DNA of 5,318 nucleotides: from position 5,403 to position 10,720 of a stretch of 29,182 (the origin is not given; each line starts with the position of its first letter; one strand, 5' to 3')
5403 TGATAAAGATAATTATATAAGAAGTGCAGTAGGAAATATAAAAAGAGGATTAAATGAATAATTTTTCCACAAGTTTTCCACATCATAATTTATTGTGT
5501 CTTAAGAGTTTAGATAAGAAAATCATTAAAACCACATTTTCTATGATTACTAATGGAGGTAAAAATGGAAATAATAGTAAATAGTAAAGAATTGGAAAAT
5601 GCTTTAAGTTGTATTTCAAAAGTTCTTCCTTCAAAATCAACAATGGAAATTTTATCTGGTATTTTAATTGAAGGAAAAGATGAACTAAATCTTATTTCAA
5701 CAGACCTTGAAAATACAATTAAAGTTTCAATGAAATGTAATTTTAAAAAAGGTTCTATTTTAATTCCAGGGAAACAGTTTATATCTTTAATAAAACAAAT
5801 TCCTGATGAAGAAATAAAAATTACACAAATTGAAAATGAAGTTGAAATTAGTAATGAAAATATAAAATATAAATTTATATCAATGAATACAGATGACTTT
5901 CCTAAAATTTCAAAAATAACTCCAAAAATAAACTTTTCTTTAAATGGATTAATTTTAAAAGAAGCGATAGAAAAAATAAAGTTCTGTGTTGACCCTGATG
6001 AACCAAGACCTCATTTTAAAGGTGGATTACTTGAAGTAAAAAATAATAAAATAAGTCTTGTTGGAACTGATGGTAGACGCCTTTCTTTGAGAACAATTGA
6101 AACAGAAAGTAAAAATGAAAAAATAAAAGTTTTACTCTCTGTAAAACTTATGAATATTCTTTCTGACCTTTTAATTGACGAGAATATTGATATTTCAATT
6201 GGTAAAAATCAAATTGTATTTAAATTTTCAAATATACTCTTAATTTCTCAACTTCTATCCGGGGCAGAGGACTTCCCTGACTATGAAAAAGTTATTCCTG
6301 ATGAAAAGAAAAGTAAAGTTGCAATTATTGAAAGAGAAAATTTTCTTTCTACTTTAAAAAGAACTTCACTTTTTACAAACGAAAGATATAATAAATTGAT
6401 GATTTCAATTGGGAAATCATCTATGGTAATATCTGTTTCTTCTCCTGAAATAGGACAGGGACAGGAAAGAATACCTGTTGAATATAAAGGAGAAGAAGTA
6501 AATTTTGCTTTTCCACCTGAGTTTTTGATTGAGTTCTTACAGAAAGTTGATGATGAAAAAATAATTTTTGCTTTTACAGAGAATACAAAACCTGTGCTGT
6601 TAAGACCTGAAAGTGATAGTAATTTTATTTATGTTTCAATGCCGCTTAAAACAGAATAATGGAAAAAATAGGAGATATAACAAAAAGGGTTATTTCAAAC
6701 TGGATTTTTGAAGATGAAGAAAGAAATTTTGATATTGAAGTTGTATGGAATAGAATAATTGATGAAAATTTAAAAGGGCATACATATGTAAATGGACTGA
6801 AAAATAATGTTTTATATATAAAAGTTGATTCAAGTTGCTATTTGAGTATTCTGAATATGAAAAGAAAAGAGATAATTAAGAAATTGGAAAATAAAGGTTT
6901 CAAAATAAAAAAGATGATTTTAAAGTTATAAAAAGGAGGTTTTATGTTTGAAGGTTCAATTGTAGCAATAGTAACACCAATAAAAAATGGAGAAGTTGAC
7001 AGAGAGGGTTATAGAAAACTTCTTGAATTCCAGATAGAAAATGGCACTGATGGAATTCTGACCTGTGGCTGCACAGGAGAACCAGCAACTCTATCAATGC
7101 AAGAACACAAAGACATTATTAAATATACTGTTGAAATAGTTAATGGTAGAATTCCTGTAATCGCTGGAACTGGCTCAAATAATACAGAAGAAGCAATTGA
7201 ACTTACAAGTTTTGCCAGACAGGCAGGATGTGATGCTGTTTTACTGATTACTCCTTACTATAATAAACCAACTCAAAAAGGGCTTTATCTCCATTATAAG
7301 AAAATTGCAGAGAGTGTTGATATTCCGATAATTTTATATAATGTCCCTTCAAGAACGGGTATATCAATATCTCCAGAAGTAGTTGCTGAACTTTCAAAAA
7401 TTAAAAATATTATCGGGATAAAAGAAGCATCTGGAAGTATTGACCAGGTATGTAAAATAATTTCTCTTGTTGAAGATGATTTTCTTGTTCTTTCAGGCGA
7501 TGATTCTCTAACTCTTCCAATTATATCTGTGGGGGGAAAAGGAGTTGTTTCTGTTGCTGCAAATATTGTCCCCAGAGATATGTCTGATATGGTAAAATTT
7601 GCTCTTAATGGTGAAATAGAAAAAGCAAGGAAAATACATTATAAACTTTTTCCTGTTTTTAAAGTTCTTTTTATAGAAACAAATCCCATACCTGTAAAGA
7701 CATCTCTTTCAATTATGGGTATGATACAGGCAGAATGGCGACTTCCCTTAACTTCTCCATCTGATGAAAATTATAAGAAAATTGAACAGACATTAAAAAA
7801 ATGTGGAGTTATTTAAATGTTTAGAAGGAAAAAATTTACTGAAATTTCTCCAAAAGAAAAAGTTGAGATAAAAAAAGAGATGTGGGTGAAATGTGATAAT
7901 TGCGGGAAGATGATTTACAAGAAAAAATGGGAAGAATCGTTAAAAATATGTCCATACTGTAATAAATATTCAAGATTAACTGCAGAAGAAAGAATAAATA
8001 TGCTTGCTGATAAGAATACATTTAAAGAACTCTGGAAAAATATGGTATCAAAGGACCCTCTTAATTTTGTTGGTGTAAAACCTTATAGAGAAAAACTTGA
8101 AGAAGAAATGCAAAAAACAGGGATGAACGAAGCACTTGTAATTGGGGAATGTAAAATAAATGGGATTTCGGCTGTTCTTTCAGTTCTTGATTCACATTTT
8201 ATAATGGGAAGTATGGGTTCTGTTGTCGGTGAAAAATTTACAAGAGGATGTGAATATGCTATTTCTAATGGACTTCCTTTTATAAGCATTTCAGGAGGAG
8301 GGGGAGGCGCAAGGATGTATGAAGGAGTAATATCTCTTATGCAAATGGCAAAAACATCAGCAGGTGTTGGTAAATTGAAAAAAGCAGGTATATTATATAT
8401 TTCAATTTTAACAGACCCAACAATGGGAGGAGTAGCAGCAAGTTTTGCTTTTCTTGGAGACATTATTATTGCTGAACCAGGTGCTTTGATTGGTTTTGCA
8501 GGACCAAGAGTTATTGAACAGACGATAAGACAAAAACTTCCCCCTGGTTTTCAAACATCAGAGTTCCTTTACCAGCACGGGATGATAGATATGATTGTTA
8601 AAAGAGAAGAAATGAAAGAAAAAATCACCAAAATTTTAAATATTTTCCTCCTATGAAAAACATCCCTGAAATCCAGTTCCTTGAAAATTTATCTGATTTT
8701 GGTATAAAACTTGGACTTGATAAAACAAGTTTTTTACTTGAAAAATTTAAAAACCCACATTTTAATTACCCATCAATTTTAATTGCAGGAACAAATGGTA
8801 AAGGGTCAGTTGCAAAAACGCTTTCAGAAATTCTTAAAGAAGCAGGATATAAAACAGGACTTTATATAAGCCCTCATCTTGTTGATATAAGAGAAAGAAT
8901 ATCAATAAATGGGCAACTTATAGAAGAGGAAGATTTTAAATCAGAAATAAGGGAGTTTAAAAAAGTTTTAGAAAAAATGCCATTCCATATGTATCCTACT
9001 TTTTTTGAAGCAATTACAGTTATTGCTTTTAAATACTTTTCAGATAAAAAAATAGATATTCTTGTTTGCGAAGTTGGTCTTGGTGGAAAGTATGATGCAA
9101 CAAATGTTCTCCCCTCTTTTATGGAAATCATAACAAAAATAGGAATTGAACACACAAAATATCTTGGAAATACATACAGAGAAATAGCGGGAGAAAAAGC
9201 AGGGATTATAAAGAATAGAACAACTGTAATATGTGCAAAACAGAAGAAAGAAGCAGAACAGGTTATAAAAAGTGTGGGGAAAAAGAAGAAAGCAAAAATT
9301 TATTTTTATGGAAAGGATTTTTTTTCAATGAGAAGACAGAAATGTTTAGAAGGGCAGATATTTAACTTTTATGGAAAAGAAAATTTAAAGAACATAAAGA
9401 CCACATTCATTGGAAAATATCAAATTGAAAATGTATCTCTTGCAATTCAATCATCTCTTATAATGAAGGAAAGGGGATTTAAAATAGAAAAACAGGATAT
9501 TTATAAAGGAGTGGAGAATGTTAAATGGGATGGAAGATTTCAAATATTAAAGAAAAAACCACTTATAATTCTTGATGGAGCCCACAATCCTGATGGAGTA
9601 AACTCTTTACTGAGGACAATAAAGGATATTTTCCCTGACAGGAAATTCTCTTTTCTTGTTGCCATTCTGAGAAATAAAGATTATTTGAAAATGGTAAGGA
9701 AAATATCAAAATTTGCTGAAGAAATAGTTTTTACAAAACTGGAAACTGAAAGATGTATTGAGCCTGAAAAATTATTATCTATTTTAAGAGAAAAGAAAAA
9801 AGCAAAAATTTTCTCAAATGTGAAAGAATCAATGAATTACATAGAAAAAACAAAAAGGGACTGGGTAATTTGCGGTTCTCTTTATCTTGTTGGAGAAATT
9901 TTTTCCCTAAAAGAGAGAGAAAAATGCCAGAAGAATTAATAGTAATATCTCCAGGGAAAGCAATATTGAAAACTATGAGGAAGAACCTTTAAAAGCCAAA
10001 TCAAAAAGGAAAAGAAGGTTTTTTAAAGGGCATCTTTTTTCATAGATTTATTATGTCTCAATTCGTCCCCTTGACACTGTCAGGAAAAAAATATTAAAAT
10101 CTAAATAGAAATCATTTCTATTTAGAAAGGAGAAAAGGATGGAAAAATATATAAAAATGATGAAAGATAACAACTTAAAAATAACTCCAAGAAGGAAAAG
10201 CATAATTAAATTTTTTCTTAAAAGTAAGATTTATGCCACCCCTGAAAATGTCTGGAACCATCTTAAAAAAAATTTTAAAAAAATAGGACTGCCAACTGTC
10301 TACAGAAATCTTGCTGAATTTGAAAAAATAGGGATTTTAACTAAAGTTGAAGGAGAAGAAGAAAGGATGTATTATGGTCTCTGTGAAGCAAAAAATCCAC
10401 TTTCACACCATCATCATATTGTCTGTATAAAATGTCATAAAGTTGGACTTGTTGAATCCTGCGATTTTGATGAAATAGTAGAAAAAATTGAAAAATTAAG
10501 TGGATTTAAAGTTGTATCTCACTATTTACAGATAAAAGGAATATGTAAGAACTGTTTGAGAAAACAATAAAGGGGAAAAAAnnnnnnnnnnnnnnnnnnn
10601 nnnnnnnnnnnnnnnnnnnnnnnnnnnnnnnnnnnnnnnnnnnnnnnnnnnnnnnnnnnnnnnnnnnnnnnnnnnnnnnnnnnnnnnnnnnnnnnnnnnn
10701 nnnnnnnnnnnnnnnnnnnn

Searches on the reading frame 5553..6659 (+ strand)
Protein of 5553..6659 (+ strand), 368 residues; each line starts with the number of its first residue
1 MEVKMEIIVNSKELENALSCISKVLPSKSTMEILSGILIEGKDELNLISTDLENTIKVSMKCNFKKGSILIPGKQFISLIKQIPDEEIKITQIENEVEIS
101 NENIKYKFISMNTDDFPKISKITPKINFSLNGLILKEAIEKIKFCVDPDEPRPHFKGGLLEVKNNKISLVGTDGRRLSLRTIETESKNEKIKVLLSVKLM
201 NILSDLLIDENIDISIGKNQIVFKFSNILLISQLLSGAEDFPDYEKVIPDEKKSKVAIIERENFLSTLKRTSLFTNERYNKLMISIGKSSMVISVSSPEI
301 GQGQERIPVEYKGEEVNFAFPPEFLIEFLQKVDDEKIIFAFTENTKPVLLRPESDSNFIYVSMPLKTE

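Call 5: search_protein_families(library=pfam, proteins=[window:5553-6659:+])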
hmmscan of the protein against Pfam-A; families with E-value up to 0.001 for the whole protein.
window:5553-6659:+ (368 aa): 3 families
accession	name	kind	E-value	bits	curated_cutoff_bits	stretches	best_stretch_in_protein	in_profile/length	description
PF00712.24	DNA_pol3_beta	-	3.7e-26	92.1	24.4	2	5-119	1-119/120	DNA polymerase III beta subunit, N-terminal domain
PF02768.20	DNA_pol3_beta_3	-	2.9e-24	85.6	27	1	246-365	2-120/121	DNA polymerase III beta subunit, C-terminal domain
PF02767.21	DNA_pol3_beta_2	-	3.6e-24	85.7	27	1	133-243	5-116/116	DNA polymerase III beta subunit, central domain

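Call 27: find_encoding_contigs(protein=window:5553-6656:+, flank=10000, max_places=6)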
Protein window:5553-6656:+ (368 aa): no gene with exactly this product is on record in the collection.

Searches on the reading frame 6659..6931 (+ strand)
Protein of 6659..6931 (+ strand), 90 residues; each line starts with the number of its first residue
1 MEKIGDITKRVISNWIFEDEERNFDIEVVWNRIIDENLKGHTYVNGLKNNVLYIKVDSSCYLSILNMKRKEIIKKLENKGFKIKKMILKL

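Call 5: search_protein_families(library=pfam, proteins=[window:6659-6931:+])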
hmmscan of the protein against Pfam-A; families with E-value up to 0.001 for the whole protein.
window:6659-6931:+ (90 aa): 1 family
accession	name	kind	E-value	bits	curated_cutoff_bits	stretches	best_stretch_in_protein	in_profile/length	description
PF05258.17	DciA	-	2.3e-11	44.2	24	1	4-80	2-79/89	Dna[CI] antecedent, DciA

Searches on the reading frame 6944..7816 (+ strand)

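Call 5: search_protein_families(library=pfam, proteins=[window:6944-7816:+])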
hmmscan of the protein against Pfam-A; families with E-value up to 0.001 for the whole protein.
window:6944-7816:+ (290 aa): 1 family
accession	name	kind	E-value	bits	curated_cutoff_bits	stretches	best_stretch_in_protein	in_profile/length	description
PF00701.28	DHDPS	-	3e-106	354.8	22.1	1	2-286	2-288/289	Dihydrodipicolinate synthetase family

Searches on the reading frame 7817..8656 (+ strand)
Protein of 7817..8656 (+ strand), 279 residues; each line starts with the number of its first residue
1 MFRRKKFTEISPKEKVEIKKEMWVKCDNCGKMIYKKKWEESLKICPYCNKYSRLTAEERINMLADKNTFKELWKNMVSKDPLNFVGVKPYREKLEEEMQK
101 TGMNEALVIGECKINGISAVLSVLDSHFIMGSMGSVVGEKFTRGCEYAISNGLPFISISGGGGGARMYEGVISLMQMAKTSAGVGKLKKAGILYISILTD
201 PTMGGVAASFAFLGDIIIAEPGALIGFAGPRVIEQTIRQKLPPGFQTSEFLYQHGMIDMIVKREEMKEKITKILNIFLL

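Call 5: search_protein_families(library=pfam, proteins=[window:7817-8656:+])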
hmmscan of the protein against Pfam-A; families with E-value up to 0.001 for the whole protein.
window:7817-8656:+ (279 aa): 2 families
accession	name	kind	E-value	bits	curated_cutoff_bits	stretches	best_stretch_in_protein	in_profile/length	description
PF01039.27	Carboxyl_trans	-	5.9e-16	58.6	22.3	1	89-238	25-178/493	Carboxyl transferase domain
PF17848.7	Zn_ribbon_ACC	-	4.9e-06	27.1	24.5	1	23-48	1-26/26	Acetyl-CoA carboxylase zinc finger domain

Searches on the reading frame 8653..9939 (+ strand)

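Call 5: search_protein_families(library=pfam, proteins=[window:8653-9939:+])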
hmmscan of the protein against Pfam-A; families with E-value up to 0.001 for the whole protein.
window:8653-9939:+ (428 aa): 2 families
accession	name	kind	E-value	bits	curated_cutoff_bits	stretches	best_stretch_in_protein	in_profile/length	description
PF02875.26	Mur_ligase_C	-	2.1e-13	51.6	28.4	1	294-406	1-122/127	Mur ligase, glutamate ligase domain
PF08245.18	Mur_ligase_M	-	4.9e-11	43.4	24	1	44-265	1-197/200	Mur ligase middle domain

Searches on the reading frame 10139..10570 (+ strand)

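Call 66: search_protein_families(library=pfam, proteins=[window:10139-10570:+], max_evalue=0.00001)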
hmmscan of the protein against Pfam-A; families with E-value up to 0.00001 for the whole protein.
window:10139-10570:+ (143 aa): 1 family
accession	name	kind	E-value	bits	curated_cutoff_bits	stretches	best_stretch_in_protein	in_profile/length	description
PF01475.25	FUR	-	2.5e-28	99.1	23.1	1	11-132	2-120/121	Ferric uptake regulator family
